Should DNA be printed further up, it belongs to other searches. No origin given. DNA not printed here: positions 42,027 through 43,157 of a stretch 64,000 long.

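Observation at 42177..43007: Stand-alone degenerate DEAD-box RecA1-like domain (no Walker A, DEAD replaced by DFLD)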

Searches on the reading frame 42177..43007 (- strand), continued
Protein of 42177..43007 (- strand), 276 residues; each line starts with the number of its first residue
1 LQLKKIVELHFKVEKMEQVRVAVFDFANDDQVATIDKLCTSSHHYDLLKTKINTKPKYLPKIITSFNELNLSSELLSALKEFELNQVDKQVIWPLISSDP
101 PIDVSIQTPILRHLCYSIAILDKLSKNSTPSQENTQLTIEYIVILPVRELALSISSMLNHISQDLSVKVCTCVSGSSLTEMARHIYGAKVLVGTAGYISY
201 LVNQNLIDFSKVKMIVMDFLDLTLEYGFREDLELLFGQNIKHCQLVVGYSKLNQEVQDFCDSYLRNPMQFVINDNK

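Call 32: search_solved_structures(query=A2, max_evalue=0.00001)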
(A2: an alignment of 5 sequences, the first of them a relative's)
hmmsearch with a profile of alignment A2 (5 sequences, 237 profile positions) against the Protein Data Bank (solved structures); distinct sequences matched with E-value up to 0.00001: 132 (the best 60 are shown).
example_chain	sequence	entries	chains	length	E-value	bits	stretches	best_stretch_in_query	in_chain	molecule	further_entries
2g9n_A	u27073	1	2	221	1.6e-49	171.9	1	17-236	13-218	Eukaryotic initiation factor 4A-I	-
5zbz_A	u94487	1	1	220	1.6e-49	171.9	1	17-236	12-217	Eukaryotic initiation factor 4A-I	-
7ddx_B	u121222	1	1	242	2.2e-49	171.4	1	17-236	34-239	Eukaryotic initiation factor 4A-I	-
2zu6_A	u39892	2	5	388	8.2e-49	169.5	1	17-236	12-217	Eukaryotic initiation factor 4A-I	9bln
9dts_A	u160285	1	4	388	8.3e-49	169.5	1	17-236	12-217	Eukaryotic initiation factor 4A-I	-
6xki_A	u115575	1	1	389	8.4e-49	169.5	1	17-236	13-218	Eukaryotic initiation factor 4A-I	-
7ppz_B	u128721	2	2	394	8.4e-49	169.5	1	17-236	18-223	Eukaryotic initiation factor 4A-I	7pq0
5zc9_A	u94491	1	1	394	8.5e-49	169.5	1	17-236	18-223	Eukaryotic initiation factor 4A-I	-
6zmw_j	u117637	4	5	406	9.2e-49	169.4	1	17-236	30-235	Eukaryotic initiation factor 4A-I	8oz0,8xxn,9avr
3eiq_A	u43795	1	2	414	9.7e-49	169.3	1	17-236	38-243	Eukaryotic initiation factor 4A-I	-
8huj_A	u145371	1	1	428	1.1e-48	169.2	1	17-236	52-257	Eukaryotic initiation factor 4A-I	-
1qva_A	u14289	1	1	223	2.5e-47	164.7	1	6-236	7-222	INITIATION FACTOR 4A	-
3bor_A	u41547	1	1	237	4.2e-47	163.9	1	17-236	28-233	Human initiation factor 4A-II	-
1qde_A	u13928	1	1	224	9.1e-47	162.8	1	14-236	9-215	TRANSLATION INITIATION FACTOR 4A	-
2vso_A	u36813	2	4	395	1.6e-46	162.1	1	6-236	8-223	ATP-DEPENDENT RNA HELICASE EIF4A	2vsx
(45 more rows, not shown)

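Call 38: predict_structure(alignment_id=A3)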
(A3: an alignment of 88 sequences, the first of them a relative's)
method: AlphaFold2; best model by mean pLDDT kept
length: 261 residues; sequences in the alignment: 88
mean_pLDDT: 84.7   pTM: 0.83
mean pLDDT of the five models: 84.7, 83.8, 83.6, 83.5, 83.1
residues with pLDDT >= 90: 173; 70-90: 36; 50-70: 34; < 50: 18
segments of 3 or more residues with pLDDT < 50: 1-4, 15-25
pLDDT, mean of each block of 10 residues (from residue 1): 49 49 49 52 79 93 93 92 83 85 96 73 92 97 95 95 92 96 95 94 97 97 88 95 95 83 42
secondary structure, 60 per line:
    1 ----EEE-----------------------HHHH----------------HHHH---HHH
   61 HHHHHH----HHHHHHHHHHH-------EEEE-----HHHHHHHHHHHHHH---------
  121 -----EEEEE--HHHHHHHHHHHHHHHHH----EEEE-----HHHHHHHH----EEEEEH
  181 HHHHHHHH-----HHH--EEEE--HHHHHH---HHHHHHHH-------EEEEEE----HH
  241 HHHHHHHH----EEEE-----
elements in order: E5-7 H31-34 H51-54 H58-66 H71-81 E89-92 H98-111 E126-130 H133-149 E154-157 H163-170 E175-179 H180-188 E199-202 H205-210 H214-221 E229-234 H239-248 E253-256

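Call 41: fold_search(model_id=the predicted structure, library=pdb)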
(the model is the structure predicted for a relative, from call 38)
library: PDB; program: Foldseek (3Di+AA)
matches with E <= 10: 1803; with E <= 0.001: 444
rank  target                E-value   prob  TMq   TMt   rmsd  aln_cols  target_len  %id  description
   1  5zbz                  9.1e-18  1.00  0.72  0.85   3.5       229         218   20  Crystal structure of the DEAD domain of Human eIF4A with sanguinarine (released 2019-02-20)
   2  2g9n_B                1.3e-16  1.00  0.71  0.85   3.4       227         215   21  Structure of the DEAD domain of Human eukaryotic initiation factor 4A, eIF4A (released 2006-03-14)
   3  7ddx_B                1.5e-16  1.00  0.72  0.88   2.6       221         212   21  Crystal structure of KANK1 S1179F mutant in complex wtih eIF4A1 (released 2021-09-08)
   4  1qva                  2.6e-16  1.00  0.72  0.87   3.2       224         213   23  YEAST INITIATION FACTOR 4A N-TERMINAL DOMAIN (released 1999-12-02)
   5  2g9n_A                4.8e-16  1.00  0.72  0.86   3.2       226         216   20  Structure of the DEAD domain of Human eukaryotic initiation factor 4A, eIF4A (released 2006-03-14)
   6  1fuu_A                9.2e-16  1.00  0.70  0.84   2.9       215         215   25  YEAST INITIATION FACTOR 4A (released 2000-11-29)
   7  3nbf_B                2.1e-15  1.00  0.70  0.87   2.4       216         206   23  Q28E mutant of hera helicase N-terminal domain bound to 8-oxo-ADP (released 2011-03-23)
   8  3mwj_A                2.3e-15  1.00  0.69  0.85   2.5       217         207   22  Q28E mutant of HERA N-terminal RecA-like domain, apo form (released 2011-03-23)
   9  9dlp_D                2.3e-15  1.00  0.69  0.80   7.7       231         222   22  Cryo-EM structure of human TREX-2 complex bound to DDX39B(UAP56) (released 2025-06-04)
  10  6icz_u                3.5e-15  1.00  0.71  0.49   3.6       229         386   20  Cryo-EM structure of a human post-catalytic spliceosome (P complex) at 3.0 angstrom (released 2019-03-13)
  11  2hyi_C                3.5e-15  1.00  0.71  0.48   3.6       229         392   20  Structure of the human exon junction complex with a trapped DEAD-box helicase bound to RNA (released 2006-08-15)
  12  3nbf_D                6.3e-15  1.00  0.69  0.88   2.2       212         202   23  Q28E mutant of hera helicase N-terminal domain bound to 8-oxo-ADP (released 2011-03-23)
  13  3bor                  7.7e-15  1.00  0.66  0.88   2.9       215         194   20  Crystal structure of the DEADc domain of human translation initiation factor 4A-2 (released 2008-01-01)
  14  5gju                  9.3e-15  1.00  0.66  0.85   2.9       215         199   22  DEAD-box RNA helicase (released 2017-05-31)
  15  5zc9_A                1.4e-14  1.00  0.69  0.48   3.2       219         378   21  Crystal structure of the human eIF4A1-ATP analog-RocA-polypurine RNA complex (released 2019-01-16)
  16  1qde                  1.5e-14  1.00  0.67  0.87   3.6       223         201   22  CRYSTAL STRUCTURE OF THE ATPASE DOMAIN OF TRANSLATION INITIATION FACTOR 4A FROM SACCHAROMYCES CEREVISIAE-THE PROTOTYPE O (released 2000-05-23)
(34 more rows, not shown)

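Call 44: find_related_loci(query=window:42177-42962:-, collection=metagenome_contigs, flank=4000)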
Query window:42177-42962:- (261 aa) in metagenome_contigs; peptide patterns used: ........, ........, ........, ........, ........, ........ (x = any residue, [..] = any of these).
62 stretches matched a pattern; 5 encode a relative of the query (tblastn E <= 1e-3); 5 distinct loci.
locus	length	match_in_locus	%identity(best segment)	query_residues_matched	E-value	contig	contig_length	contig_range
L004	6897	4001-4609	25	46-255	2e-16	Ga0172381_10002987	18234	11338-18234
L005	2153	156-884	26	17-258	2e-14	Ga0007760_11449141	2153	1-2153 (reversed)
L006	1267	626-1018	32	127-258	1e-13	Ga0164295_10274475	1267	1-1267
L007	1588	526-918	32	127-258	3e-13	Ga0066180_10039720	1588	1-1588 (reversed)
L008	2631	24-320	33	159-258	8e-6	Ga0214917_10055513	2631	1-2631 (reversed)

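Call 45: find_related_loci(query=A2, collection=viral_contigs, flank=3000)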
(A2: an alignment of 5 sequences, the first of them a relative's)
Query A2 (261 aa) in viral_contigs; peptide patterns used: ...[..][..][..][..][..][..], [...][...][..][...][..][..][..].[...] (x = any residue, [..] = any of these).
88 stretches matched a pattern, but none encodes a relative of the query by tblastn (E <= 1e-3).

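Call 59: find_encoding_contigs(protein=P0050, flank=3000, max_places=3)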
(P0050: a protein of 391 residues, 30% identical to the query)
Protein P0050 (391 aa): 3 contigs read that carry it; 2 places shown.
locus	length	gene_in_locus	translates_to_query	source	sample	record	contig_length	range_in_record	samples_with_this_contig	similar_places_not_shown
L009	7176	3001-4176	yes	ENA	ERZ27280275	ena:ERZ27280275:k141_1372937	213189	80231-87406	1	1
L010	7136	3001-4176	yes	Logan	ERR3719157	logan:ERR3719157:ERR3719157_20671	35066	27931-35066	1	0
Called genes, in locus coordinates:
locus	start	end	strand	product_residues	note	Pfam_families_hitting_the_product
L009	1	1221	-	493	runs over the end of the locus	PF07004:SHIPPO-rpt (faint)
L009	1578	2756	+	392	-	PF00270:DEAD, PF04851:ResIII (weak), PF00271:Helicase_C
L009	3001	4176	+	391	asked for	PF00270:DEAD, PF04851:ResIII (weak), PF00271:Helicase_C (weak)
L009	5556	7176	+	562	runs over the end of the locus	-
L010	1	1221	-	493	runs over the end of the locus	PF07004:SHIPPO-rpt (faint)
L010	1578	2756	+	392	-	PF00270:DEAD, PF04851:ResIII (weak), PF00271:Helicase_C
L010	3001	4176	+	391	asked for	PF00270:DEAD, PF04851:ResIII (weak), PF00271:Helicase_C (weak)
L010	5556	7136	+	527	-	?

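Call 60: find_encoding_contigs(protein=P0014, flank=3000, max_places=2)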
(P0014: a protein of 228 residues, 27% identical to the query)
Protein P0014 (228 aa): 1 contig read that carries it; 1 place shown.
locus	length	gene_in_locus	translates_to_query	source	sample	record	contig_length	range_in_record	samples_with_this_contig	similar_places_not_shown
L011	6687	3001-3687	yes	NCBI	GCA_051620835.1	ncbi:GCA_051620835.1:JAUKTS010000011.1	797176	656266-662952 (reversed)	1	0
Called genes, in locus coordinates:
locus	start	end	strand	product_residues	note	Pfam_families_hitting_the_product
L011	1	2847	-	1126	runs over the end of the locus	PF01369:Sec7 (weak)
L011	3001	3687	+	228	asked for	PF00270:DEAD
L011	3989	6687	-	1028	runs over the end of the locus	PF00133:tRNA-synt_1, PF09334:tRNA-synt_1g (faint), PF08264:Anticodon_1, PF19302:DUF5915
